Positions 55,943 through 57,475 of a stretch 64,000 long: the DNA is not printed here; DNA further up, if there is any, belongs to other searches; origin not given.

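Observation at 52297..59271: GntR-headed three-chain 2-oxoacid:ferredoxin oxidoreductase with OFA transporter: candidate oxalate oxidoreductase system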

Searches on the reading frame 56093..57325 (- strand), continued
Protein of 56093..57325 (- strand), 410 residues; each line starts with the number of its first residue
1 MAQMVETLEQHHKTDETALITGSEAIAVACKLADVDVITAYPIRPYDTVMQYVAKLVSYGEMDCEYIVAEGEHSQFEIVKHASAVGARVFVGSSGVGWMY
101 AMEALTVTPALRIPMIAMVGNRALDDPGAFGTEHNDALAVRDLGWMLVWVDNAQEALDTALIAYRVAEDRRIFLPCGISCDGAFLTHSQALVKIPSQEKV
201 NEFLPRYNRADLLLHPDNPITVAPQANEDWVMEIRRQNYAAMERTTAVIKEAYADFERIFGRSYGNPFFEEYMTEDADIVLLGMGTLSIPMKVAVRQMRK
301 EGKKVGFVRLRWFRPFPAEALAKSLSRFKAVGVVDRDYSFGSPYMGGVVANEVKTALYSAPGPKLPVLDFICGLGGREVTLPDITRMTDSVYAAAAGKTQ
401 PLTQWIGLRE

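Call 40: search_protein_families(library=ncbifam, proteins=[L027:4147-5661:+, L059:3251-4420:+, L032:5237-6220:+, L028:1355-3034:+, L017:17628-19469:-, L063:1213-3045:-, L036:8016-8669:+, L075:11596-12606:+, L075:13157-14686:+, L031:13938-15257:-], max_evalue=1e-10)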
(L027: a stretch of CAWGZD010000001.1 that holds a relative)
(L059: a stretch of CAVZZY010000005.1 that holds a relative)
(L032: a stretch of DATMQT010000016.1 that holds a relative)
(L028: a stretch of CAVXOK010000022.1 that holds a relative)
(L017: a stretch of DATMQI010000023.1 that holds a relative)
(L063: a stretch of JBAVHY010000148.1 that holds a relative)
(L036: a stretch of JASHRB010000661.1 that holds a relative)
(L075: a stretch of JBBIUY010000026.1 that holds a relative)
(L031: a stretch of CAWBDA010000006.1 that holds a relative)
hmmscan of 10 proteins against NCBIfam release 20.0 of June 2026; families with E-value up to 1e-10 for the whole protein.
L027:4147-5661:+ (504 aa): 104 families (the best 25 are shown)
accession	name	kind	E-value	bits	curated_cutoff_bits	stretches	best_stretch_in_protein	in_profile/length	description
NF004511.1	PRK05852.1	equivalog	3.1e-137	458.3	650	1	19-496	15-502/505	FadD7 family fatty acid--CoA ligase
NF004837.0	PRK06187.1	subfamily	9.3e-109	364.1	476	1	19-501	22-525/531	long-chain-fatty-acid--CoA ligase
NF005702.0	PRK07514.1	subfamily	6.4e-99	331.6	558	1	16-493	15-495/506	malonyl-CoA synthase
NF004114.0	PRK05605.1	equivalog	8.4e-95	318.2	766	2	146-502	213-573/575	long-chain-fatty-acid--CoA ligase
NF005714.0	PRK07529.1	subfamily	2.1e-94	317.1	632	2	148-493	212-571/640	acyl-CoA synthetase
NF005307.0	PRK06839.1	equivalog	5.8e-87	292.4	748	1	28-498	25-493/496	o-succinylbenzoate--CoA ligase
NF002966.0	PRK03640.1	equivalog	2.5e-86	290.2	556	1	19-496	18-478/483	o-succinylbenzoate--CoA ligase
NF052269.1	Staph_lig_FadD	equivalog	8.9e-84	281.6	650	1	14-500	11-495/499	long-chain-fatty-acid--CoA ligase FadD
NF006181.0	PRK08314.1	subfamily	1.2e-83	281.3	705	1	146-495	196-551/563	long-chain-fatty-acid--CoA ligase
NF009233.0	PRK12583.1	subfamily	3.4e-83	279.9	832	1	152-492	199-544/558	fatty acid CoA ligase family protein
NF005801.1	PRK07656.1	equivalog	8.2e-81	272.1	657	1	17-492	15-497/500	FadD3 family acyl-CoA ligase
NF005676.0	PRK07470.1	equivalog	5.4e-79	266.2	774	1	27-500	42-531/544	acyl-CoA synthetase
TIGR01923.1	menE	equivalog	6.8e-79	265.8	330.15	1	32-494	1-442/442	o-succinylbenzoate--CoA ligase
NF005858.0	PRK07787.1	subfamily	7.7e-76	255.4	575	1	28-495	19-469/471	acyl-CoA synthetase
NF004797.0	PRK06145.1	equivalog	7.9e-76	255.4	850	1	29-497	26-494/499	acyl-CoA synthetase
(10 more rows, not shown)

L059:3251-4420:+ (389 aa): 5 families
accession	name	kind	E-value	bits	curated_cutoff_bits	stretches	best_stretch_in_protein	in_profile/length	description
NF045640.1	AspGlyoxATaseBhcA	equivalog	4.2e-57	193.8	650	1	27-366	7-349/395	L-aspartate--glyoxylate aminotransferase BhcA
NF046070.1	PyrdoxPyrvTramin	equivalog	8.6e-52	176.2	600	1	29-379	10-361/369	pyridoxamine--pyruvate transaminase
TIGR03301.1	PhnW-AepZ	equivalog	9.9e-51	173.2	360.8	1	26-373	1-347/355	2-aminoethylphosphonate aminotransferase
NF010006.0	PRK13479.1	equivalog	3.6e-33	115.2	296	1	25-369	6-349/369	2-aminoethylphosphonate--pyruvate transaminase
TIGR02326.1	transamin_PhnW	equivalog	1.3e-32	113.3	400.8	1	27-369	6-348/363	2-aminoethylphosphonate--pyruvate transaminase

L032:5237-6220:+ (327 aa): 14 families
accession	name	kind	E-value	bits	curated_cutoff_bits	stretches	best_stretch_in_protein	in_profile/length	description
NF005089.0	PRK06522.1-4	subfamily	1.1e-124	416.1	223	1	1-323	1-323/326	2-dehydropantoate 2-reductase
TIGR00745.1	apbA_panE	subfamily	1e-60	205.6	141.35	2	130-317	111-301/305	2-dehydropantoate 2-reductase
NF005091.0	PRK06522.2-2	equivalog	3.6e-58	197.1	252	2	130-315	113-294/302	2-dehydropantoate 2-reductase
NF004887.0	PRK06249.1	equivalog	6.6e-45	153.7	360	2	132-318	118-311/316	putative 2-dehydropantoate 2-reductase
NF005094.0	PRK06522.2-5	equivalog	2.4e-43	148.6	382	2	133-312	113-296/307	2-dehydropantoate 2-reductase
NF005088.0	PRK06522.1-2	subfamily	1.2e-33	116.5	371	2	129-310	110-294/308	2-dehydropantoate 2-reductase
NF005092.1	PRK06522.2-3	equivalog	8.3e-30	103.9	500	2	137-309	113-286/296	2-dehydropantoate 2-reductase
NF006083.0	PRK08229.1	equivalog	6.6e-29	100.9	371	1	2-104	4-110/341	2-dehydropantoate 2-reductase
NF005093.0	PRK06522.2-4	equivalog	1.7e-20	73.6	308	1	158-319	140-298/304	2-dehydropantoate 2-reductase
NF009542.0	PRK12921.1-4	equivalog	3.9e-18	65.7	288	0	137-312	107-277/286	oxidoreductase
NF009541.0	PRK12921.1-1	equivalog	6.7e-17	61.7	338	0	133-310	113-285/297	oxidoreductase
NF005087.0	PRK06522.1-1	equivalog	2.7e-13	49.7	351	0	155-317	128-288/296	2-dehydropantoate 2-reductase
NF009543.0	PRK12921.1-5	equivalog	7.1e-13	48.4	339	0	147-306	128-291/305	oxidoreductase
NF004311.0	PRK05708.1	equivalog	1.3e-12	47.2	378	0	175-310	155-289/305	putative 2-dehydropantoate 2-reductase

L028:1355-3034:+ (559 aa): 1 family
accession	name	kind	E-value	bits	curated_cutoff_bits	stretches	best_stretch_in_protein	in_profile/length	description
TIGR01344.1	malate_syn_A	equivalog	6.2e-93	311.8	594.5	1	67-553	7-495/511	malate synthase A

L017:17628-19469:- (613 aa): 1 family
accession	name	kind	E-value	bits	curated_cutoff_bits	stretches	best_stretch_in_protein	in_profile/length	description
NF003253.0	PRK04210.1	equivalog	9.4e-293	972.2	504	1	9-611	10-610/612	phosphoenolpyruvate carboxykinase (GTP)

L063:1213-3045:- (610 aa): 23 families
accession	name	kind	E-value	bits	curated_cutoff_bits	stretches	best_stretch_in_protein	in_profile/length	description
NF009410.0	PRK12771.1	subfamily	3.4e-154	514.5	516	1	29-567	28-561/566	NAD(P)-binding protein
NF009454.0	PRK12814.1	equivalog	2.4e-95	320.3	916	1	46-527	99-582/657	putative NADPH-dependent glutamate synthase small subunit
NF010590.0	PRK13984.1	equivalog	3.9e-82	276.3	946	1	51-451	198-609/611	putative oxidoreductase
NF009414.0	PRK12778.1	equivalog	2e-75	254.5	1103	1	49-449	337-750/752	bifunctional dihydroorotate dehydrogenase B NAD binding subunit/NADPH-dependent glutamate synthase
TIGR03315.1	Se_ygfK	equivalog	2.9e-75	253.4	835.3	1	42-562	438-934/1012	putative selenate reductase subunit YgfK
TIGR01316.1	gltA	equivalog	6.2e-71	239.5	471.75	1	46-446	33-447/449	NADPH-dependent glutamate synthase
TIGR01317.1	GOGAT_sm_gam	subfamily_domain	1.9e-62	211.7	447.7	1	49-452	50-482/485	glutamate synthase small subunit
TIGR01318.1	gltD_gamma_fam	subfamily_domain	4.8e-60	203.4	482.95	1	49-444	48-461/467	glutamate synthase, small subunit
NF009408.0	PRK12769.1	equivalog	3.5e-55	187.3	1003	1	51-448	236-651/659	formate-dependent uric acid utilization protein AegA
NF009409.0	PRK12770.1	subfamily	4.6e-47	160.8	343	1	134-451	13-353/360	putative glutamate synthase subunit beta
NF045663.1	diclust_near_Sec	equivalog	9.2e-47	159.6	530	1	45-236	14-201/759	pyridine nucleotide-disulfide oxidoreductase/dicluster-binding protein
NF009413.0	PRK12775.1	equivalog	1.3e-46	158.9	1895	1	49-449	339-755/1006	putative trifunctional 2-polyprenylphenol hydroxylase/glutamate synthase subunit beta/ferritin domain-containing protein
NF009451.0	PRK12809.1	equivalog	1.6e-46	158.8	1154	1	37-443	205-629/639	formate-dependent uric acid utilization protein YgfT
NF009415.0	PRK12779.1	equivalog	6.5e-42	143.5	1519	1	54-445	213-623/944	putative bifunctional glutamate synthase subunit beta/2-polyprenylphenol hydroxylase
NF045599.1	bili_reduct_long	exception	7.9e-17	60.7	750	1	101-334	344-570/641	bilirubin reductase, long form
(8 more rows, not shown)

L036:8016-8669:+ (217 aa): 2 families
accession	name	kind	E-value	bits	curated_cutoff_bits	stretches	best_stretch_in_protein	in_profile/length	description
NF045790.1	OxalOxreddelta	equivalog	4.5e-50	170.6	230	1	6-213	13-210/316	oxalate oxidoreductase subunit delta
TIGR02175.1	PorC_KorC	subfamily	4.8e-13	49.2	81.1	0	29-138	22-120/177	2-oxoacid:acceptor oxidoreductase, gamma subunit, pyruvate/2-ketoisovalerate family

L075:11596-12606:+ (336 aa): 0 families

L075:13157-14686:+ (509 aa): 0 families

L031:13938-15257:- (439 aa): 12 families
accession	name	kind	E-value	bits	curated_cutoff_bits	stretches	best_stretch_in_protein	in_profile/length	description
TIGR00895.1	2A0115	subfamily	6e-39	134.1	418.55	1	18-393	9-389/398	aromatic acid/H+ symport family MFS transporter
NF003024.0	PRK03893.1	subfamily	6.7e-39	134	604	1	18-269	13-253/497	sialate:H+ symport family MFS transporter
TIGR00891.1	2A0112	subfamily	1.2e-31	110.2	552.9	1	19-392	5-378/405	sialate:H+ symport family MFS transporter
NF008963.0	PRK12307.1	equivalog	3.9e-25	88.9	637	1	19-426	11-404/426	MFS transporter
TIGR00883.1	2A0106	subfamily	9.5e-25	87.5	443.45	1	37-407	4-383/400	metabolite/H+ symporter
TIGR00898.1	2A0119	subfamily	4.6e-21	75.2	550.75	1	87-216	143-269/506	cation transport protein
NF008586.0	PRK11551.1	equivalog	5.6e-16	58.5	410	1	87-392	67-358/406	3-(3-hydroxy-phenyl)propionate transporter MhpT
TIGR00893.1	2A0114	subfamily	6.6e-15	54.9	395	1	74-213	32-172/399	D-galactonate transporter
TIGR00880.1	2_A_01_02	superfamily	1.9e-14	54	131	1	81-201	4-129/141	multidrug resistance protein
NF053517.1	HbztTptrPcaK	equivalog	3.7e-14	52.6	770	1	78-205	63-189/437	4-hydroxybenzoate transporter PcaK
TIGR01299.1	synapt_SV2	subfamily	2.6e-11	42.1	637.3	1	38-190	179-322/742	synaptic vesicle protein SV2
NF052357.1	GlucTporGlcPStph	equivalog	6.6e-11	41.7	750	0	89-202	61-174/445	glucose transporter GlcP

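Call 41: search_protein_families(library=pfam, proteins=[L027:4147-5661:+, L059:3251-4420:+, L032:5237-6220:+, L028:1355-3034:+, L063:1213-3045:-, L036:8016-8669:+, L042:6244-7860:-, L042:4135-6099:-, L054:5633-6112:+, L063:7044-7820:-], max_evalue=0.00001)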
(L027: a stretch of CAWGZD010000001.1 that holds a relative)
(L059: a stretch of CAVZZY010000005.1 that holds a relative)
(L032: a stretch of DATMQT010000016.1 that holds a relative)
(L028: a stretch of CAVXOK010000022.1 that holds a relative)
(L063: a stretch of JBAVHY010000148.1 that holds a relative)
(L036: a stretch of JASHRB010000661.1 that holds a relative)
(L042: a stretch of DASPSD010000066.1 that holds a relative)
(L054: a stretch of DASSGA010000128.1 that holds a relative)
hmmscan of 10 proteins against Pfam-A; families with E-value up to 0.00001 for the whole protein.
L027:4147-5661:+ (504 aa): 2 families
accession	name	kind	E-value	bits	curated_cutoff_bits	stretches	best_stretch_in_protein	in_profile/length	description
PF00501.34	AMP-binding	-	7.1e-78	262.5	29.9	1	19-362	11-383/384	AMP-binding enzyme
PF13193.12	AMP-binding_C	-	1.3e-17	64.9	24.5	1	413-488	1-76/76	AMP-binding enzyme C-terminal domain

L059:3251-4420:+ (389 aa): 1 family
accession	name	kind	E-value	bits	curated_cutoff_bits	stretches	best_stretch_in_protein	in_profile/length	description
PF00266.25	Aminotran_5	-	1.4e-28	100.4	21.5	1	26-348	2-338/371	Aminotransferase class-V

L032:5237-6220:+ (327 aa): 2 families
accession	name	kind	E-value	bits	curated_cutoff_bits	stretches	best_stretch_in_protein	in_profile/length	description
PF08546.17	ApbA_C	-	1.2e-34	119.8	22.7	1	197-316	2-123/125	Ketopantoate reductase PanE/ApbA C terminal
PF02558.23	ApbA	-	2.9e-27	95.6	22.2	1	4-104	2-103/150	Ketopantoate reductase PanE/ApbA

L028:1355-3034:+ (559 aa): 2 families
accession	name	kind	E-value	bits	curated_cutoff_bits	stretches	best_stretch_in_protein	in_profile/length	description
PF01274.28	MS_TIM-barrel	-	4.9e-52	176.8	26.4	1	202-414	4-219/248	Malate synthase, TIM barrel domain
PF20659.2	MS_C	-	4.8e-10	40.3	23.1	1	443-529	2-85/118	Malate synthase, C-terminal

L063:1213-3045:- (610 aa): 11 families
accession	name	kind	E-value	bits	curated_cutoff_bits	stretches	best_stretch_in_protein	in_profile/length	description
PF07992.20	Pyr_redox_2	-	1.9e-32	113.3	26.1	1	140-437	1-291/291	Pyridine nucleotide-disulphide oxidoreductase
PF14691.11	Fer4_20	-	5.7e-18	65.2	25.8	1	49-123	30-107/113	Dihydroprymidine dehydrogenase domain II, 4Fe-4S cluster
PF00070.33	Pyr_redox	-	7.3e-13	49.3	22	0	272-346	1-79/82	Pyridine nucleotide-disulphide oxidoreductase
PF01266.30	DAO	-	6.7e-10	39.4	27.9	1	141-175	1-35/353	FAD dependent oxidoreductase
PF12831.13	FAD_oxidored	-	3.6e-09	36.9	27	1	142-193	2-53/416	FAD dependent oxidoreductase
PF13738.12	Pyr_redox_3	-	5.5e-09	36.1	30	0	270-307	164-200/305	Pyridine nucleotide-disulphide oxidoreductase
PF13450.12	NAD_binding_8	-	1e-08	35.8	21.9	1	144-177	1-34/68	NAD(P)-binding Rossmann-like domain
PF01134.28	GIDA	-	7.9e-07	28.9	22.1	0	141-170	1-30/391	Glucose inhibited division protein A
PF01262.27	AlaDh_PNT_C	-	3.3e-06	27.1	23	0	139-173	28-62/214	Alanine dehydrogenase/PNT, C-terminal domain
PF00890.30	FAD_binding_2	-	4e-06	26.7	20.4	0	142-176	2-36/414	FAD binding domain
PF01494.25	FAD_binding_3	-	5.6e-06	26.3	22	1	141-182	3-44/349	FAD binding domain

L036:8016-8669:+ (217 aa): 1 family
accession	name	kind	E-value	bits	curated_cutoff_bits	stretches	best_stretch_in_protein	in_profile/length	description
PF01558.24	POR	-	4.2e-09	37.2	27.4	1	30-197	14-153/173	Pyruvate ferredoxin/flavodoxin oxidoreductase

L042:6244-7860:- (538 aa): 1 family
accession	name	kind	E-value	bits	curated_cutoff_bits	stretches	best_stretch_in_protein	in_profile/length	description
PF07396.17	Porin_O_P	-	2.6e-19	70.2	20.9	1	162-500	20-332/370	Phosphate-selective porin O and P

L042:4135-6099:- (654 aa): 0 families

L054:5633-6112:+ (159 aa): 1 family
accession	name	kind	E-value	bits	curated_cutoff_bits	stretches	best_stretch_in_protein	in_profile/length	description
PF07331.16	TctB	-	2.9e-17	63.5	29.1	1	9-147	4-137/137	Tripartite tricarboxylate transporter TctB family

L063:7044-7820:- (258 aa): 1 family
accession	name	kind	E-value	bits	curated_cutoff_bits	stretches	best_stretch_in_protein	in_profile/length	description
PF01925.25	TauE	-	3.3e-39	135.4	32.6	1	9-252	1-236/237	Sulfite exporter TauE/SafE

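Call 42: search_solved_structures(query=L027:4147-5661:+, max_evalue=1e-30)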
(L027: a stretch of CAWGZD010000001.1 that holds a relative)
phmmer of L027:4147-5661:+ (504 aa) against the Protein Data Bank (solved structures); distinct sequences matched with E-value up to 1e-30: 95 (the best 60 are shown).
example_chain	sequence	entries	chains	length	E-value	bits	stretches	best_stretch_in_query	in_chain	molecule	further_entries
6qjz_A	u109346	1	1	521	2.1e-127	428.9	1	30-496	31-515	oxalyl CoA-synthetase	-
5ie0_A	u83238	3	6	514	1e-124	420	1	33-499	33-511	Oxalate--CoA ligase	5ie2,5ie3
8aff_A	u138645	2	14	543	2e-116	392.7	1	153-500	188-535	Oxalate--CoA ligase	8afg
8atd_C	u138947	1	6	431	7.2e-89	301.8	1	153-401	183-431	Oxalate--CoA ligase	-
8weu_A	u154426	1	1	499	7.8e-73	248.9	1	29-493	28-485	Fatty-acyl-CoA synthase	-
8wev_A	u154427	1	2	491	8.2e-73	248.9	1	29-493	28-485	Feruloyl-CoA Synthetase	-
4fuq_A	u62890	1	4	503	3.8e-68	233.5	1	17-495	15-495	Malonyl CoA synthetase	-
4gxr_A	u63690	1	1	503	4.8e-68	233.1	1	17-494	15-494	Malonyl CoA synthetase, Benzoate-CoA ligase Chimeric protein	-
4fut_A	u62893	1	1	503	2.5e-67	230.8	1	17-494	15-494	Malonyl CoA synthetase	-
4gxq_A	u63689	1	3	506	4.6e-67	229.9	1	17-494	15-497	Malonyl CoA synthetase, Benzoate-CoA ligase Chimeric protein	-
3r44_A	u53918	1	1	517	1.7e-64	221.4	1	21-492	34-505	fatty acyl CoA synthetase FADD13 (FATTY-ACYL-CoA SYNTHETASE)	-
5x8f_A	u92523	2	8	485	6.2e-63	216.3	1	30-494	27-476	2-succinylbenzoate--CoA ligase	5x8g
5buq_A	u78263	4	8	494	2.2e-62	214.5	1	30-494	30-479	2-succinylbenzoate--CoA ligase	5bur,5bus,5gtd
6mfy_A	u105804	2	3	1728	9.6e-60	205.8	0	19-494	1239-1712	Linear gramicidin synthase subunit A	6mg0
6mfz_A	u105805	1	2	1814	1.2e-59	205.5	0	19-494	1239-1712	Linear gramicidin synthase subunit A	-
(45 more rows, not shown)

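Call 79: list_cluster_members(proteins=[P0001, P0032, P0043, P0062, P0120, P0005, P0014, P0035])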
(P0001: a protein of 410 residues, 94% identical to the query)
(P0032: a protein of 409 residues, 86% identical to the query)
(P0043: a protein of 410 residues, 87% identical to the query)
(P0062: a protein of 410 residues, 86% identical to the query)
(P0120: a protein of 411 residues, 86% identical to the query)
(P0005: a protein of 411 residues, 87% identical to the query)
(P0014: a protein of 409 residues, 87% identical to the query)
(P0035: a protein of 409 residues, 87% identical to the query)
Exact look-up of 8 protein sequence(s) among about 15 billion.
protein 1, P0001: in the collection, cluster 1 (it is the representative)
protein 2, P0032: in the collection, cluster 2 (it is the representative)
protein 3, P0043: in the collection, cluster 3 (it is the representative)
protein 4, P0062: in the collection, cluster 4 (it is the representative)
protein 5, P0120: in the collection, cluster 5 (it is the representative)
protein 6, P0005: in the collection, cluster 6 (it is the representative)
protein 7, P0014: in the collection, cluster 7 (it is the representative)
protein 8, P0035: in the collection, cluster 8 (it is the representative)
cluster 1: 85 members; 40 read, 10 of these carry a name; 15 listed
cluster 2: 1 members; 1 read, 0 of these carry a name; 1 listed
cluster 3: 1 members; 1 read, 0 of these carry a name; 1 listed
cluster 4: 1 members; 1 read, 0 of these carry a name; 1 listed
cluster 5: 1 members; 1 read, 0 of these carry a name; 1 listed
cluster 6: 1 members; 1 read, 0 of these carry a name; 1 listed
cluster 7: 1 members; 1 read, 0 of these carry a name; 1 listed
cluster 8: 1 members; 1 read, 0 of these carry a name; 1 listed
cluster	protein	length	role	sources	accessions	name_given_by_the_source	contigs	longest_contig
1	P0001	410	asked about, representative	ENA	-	-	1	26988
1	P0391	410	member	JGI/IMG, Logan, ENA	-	pyruvate ferredoxin oxidoreductase alpha subunit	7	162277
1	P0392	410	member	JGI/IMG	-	pyruvate ferredoxin oxidoreductase alpha subunit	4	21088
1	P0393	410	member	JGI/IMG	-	pyruvate ferredoxin oxidoreductase alpha subunit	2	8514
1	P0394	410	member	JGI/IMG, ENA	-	pyruvate ferredoxin oxidoreductase alpha subunit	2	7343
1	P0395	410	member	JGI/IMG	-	pyruvate ferredoxin oxidoreductase alpha subunit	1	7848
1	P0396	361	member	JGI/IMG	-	pyruvate ferredoxin oxidoreductase alpha subunit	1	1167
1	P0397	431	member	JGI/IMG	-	pyruvate ferredoxin oxidoreductase alpha subunit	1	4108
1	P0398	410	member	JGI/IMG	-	pyruvate ferredoxin oxidoreductase alpha subunit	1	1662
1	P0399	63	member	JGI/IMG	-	hypothetical protein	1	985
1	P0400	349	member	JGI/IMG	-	pyruvate ferredoxin oxidoreductase alpha subunit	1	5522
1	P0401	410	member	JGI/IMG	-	-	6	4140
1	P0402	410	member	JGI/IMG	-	-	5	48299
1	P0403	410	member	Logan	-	-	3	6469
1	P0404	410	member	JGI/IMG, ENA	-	-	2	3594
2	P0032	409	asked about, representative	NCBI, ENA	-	-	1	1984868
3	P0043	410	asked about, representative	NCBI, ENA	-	-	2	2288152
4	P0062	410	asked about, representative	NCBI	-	-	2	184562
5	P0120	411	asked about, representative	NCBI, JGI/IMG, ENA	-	-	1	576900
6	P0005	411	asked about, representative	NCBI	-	-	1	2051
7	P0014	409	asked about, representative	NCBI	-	-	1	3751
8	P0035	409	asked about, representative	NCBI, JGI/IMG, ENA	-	-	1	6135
